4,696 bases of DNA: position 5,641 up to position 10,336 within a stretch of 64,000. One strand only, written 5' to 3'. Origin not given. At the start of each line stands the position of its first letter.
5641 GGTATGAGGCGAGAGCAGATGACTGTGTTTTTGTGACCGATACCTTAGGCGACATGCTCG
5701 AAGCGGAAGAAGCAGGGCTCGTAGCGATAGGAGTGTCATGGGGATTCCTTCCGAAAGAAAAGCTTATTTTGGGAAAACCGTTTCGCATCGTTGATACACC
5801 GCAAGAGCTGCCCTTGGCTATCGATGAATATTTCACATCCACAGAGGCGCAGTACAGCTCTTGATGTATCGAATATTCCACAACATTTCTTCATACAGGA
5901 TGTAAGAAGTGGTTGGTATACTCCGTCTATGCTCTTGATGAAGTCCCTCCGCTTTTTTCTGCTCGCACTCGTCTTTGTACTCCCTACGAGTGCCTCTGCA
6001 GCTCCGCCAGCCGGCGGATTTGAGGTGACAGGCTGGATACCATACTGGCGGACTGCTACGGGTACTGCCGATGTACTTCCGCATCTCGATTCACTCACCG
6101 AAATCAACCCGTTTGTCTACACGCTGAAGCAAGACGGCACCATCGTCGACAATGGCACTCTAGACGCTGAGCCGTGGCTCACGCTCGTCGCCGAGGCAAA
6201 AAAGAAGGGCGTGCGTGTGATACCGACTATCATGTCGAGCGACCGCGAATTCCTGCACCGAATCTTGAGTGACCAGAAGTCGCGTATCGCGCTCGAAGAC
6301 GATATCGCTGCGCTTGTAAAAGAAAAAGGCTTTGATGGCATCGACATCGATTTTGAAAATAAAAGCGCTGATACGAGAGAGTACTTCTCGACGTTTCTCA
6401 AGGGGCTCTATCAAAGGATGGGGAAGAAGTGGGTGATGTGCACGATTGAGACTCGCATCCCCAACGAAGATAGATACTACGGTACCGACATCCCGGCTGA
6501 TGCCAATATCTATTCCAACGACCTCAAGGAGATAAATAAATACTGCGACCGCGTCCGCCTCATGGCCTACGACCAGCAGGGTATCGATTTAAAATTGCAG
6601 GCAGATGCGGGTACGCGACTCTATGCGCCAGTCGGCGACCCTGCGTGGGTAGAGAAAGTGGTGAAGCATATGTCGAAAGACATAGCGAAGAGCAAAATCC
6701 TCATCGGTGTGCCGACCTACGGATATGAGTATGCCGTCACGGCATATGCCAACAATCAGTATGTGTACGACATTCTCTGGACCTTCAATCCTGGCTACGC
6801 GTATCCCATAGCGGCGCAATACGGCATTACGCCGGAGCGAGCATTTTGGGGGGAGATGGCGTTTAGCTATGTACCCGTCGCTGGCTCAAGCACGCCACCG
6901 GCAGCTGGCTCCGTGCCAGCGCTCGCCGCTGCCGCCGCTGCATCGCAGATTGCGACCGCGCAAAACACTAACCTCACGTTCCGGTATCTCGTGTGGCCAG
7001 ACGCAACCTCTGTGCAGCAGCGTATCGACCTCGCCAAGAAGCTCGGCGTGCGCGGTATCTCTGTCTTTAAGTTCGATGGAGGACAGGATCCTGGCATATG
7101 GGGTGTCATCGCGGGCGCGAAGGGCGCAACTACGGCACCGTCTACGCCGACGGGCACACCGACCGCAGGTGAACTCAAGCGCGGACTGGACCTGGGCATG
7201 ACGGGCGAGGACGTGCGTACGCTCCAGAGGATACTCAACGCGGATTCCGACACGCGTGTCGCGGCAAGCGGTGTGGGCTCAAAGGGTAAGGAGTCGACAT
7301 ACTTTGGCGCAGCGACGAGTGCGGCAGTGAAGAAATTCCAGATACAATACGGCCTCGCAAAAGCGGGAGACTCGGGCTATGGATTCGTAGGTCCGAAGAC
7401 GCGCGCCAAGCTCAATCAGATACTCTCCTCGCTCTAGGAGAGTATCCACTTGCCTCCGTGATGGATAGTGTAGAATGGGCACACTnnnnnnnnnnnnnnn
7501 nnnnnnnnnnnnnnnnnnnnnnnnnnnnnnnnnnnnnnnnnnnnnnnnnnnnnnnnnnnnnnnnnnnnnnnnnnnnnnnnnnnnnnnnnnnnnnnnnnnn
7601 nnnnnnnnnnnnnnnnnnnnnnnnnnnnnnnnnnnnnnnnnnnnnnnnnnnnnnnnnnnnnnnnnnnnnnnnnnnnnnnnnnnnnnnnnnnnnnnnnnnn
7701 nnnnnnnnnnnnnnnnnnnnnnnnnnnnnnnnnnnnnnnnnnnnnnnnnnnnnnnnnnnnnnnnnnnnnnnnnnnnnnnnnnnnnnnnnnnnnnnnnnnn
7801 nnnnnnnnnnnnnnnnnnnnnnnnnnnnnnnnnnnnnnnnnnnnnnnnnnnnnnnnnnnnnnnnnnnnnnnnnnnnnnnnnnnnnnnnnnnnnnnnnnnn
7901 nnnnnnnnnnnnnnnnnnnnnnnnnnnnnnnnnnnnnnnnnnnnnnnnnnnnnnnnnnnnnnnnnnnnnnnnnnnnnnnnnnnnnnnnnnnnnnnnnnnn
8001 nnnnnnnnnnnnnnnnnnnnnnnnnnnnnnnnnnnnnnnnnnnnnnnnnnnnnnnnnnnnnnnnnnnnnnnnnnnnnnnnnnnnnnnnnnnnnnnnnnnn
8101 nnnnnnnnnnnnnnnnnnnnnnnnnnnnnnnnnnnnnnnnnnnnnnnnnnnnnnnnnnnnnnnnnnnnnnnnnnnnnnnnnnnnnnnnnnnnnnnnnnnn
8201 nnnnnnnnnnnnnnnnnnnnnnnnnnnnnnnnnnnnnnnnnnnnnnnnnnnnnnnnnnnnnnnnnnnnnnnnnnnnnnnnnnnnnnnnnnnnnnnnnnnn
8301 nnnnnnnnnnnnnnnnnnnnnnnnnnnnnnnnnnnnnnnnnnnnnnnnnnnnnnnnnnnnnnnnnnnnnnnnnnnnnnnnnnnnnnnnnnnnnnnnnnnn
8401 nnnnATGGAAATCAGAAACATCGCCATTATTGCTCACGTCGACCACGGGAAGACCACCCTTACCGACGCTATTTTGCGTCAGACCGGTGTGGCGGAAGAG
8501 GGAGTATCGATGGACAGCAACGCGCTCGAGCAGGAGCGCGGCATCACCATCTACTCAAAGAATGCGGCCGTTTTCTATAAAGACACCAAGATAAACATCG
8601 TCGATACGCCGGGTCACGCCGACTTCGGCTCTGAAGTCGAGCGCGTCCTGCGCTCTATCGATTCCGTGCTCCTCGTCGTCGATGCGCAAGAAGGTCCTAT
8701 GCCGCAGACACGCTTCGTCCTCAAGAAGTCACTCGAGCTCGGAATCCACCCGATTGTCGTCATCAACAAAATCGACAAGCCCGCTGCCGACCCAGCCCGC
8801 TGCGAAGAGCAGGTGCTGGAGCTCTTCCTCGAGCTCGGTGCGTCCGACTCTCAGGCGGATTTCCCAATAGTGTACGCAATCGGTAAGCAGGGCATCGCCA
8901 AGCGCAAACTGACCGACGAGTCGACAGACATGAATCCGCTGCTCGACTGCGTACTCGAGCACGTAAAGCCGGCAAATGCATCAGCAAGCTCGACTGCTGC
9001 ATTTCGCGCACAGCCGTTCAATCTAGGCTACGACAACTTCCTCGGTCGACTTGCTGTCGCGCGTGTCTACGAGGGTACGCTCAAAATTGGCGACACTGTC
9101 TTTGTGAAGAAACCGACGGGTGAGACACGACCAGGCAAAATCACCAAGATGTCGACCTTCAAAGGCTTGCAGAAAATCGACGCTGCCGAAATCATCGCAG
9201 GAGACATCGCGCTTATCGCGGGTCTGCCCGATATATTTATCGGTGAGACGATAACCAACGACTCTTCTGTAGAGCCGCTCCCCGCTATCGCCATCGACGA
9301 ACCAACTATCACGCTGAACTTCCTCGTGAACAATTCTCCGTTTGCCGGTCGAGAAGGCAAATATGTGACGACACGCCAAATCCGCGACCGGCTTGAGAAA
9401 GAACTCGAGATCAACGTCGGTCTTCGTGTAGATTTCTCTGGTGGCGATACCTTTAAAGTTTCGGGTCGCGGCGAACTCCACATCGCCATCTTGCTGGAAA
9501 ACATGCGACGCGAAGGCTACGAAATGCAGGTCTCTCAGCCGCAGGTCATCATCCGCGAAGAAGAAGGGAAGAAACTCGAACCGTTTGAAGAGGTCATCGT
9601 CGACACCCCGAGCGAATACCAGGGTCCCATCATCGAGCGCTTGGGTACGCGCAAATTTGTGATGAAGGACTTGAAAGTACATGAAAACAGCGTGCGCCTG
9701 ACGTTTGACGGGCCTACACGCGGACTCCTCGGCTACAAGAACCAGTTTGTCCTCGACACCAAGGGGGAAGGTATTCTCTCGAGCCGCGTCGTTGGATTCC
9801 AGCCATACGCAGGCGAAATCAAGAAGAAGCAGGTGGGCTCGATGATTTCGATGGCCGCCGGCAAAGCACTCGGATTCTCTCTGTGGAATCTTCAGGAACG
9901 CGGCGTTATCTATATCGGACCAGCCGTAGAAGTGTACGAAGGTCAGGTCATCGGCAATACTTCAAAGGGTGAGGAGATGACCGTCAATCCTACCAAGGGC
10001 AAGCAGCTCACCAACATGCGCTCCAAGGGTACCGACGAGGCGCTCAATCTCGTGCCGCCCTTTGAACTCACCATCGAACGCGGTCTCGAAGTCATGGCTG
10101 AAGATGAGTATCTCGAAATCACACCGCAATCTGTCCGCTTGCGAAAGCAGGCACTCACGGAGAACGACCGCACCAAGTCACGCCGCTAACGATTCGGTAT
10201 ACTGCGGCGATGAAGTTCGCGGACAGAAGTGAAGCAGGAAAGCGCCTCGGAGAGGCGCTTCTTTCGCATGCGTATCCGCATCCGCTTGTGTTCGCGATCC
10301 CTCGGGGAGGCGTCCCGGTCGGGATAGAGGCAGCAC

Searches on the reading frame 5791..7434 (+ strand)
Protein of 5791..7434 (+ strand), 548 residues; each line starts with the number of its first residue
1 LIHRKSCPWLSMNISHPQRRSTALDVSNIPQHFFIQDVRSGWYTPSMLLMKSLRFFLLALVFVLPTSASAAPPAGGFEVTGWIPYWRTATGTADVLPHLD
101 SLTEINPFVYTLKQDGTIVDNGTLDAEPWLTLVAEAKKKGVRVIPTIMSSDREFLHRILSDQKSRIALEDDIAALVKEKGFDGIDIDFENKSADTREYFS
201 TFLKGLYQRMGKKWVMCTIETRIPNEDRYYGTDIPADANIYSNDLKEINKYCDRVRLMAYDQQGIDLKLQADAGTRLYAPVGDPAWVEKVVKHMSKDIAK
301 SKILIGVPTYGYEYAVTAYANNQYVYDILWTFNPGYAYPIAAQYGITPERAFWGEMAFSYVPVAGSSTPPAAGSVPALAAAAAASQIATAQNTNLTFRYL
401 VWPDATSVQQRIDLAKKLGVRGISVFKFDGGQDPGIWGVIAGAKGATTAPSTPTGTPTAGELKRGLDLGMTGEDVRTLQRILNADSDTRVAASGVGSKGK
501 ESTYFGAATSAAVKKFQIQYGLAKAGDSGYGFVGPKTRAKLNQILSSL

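Call 95: search_protein_families(library=pfam, proteins=[window:5791-7434:+], max_evalue=0.001)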
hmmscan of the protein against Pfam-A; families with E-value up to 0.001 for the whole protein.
window:5791-7434:+ (548 aa): 4 families
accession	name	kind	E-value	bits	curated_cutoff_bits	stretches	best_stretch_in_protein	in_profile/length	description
PF00704.34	Glyco_hydro_18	-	1.1e-25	91.4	29.6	1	85-429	5-315/317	Glycosyl hydrolases family 18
PF01471.23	PG_binding_1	-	1.1e-06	29.2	23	1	471-524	1-45/57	Putative peptidoglycan binding domain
PF23916.1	TIM-barrel_EndoS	-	4.8e-05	23.6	27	1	133-308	52-198/238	Endo-beta-N-acetylglucosaminidase EndoS TIM-barrel domain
PF03644.19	Glyco_hydro_85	-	0.00015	21.8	22.2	1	128-214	39-133/302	Glycosyl hydrolase family 85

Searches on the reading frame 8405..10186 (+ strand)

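Call 95: search_protein_families(library=pfam, proteins=[window:8405-10186:+], max_evalue=0.001)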
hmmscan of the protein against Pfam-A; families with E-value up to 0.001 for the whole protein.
window:8405-10186:+ (594 aa): 7 families
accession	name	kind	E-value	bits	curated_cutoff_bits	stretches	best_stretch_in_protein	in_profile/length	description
PF00009.33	GTP_EFTU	-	1.4e-53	181.7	26.5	1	2-188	2-187/188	Elongation factor Tu GTP binding domain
PF21018.2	BipA_C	-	9.9e-39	131.9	23.8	1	478-585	2-109/110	TypA/BipA C-terminal domain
PF00679.30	EFG_C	-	9.5e-16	58.1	27.9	1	390-475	2-88/89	Elongation factor G C-terminus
PF03144.31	GTP_EFTU_D2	-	1.5e-12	48.2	30.3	1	214-284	1-73/73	Elongation factor Tu domain 2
PF22042.2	EF-G_D2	-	1.7e-08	34.8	27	1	205-284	7-82/84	Elongation factor G domain 2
PF01926.29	MMR_HSR1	-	2.8e-07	31.1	21.9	1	6-122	2-113/113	50S ribosome-binding GTPase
PF02421.24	FeoB_N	-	0.00015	21.7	27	1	45-143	31-135/156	Ferrous iron transport protein B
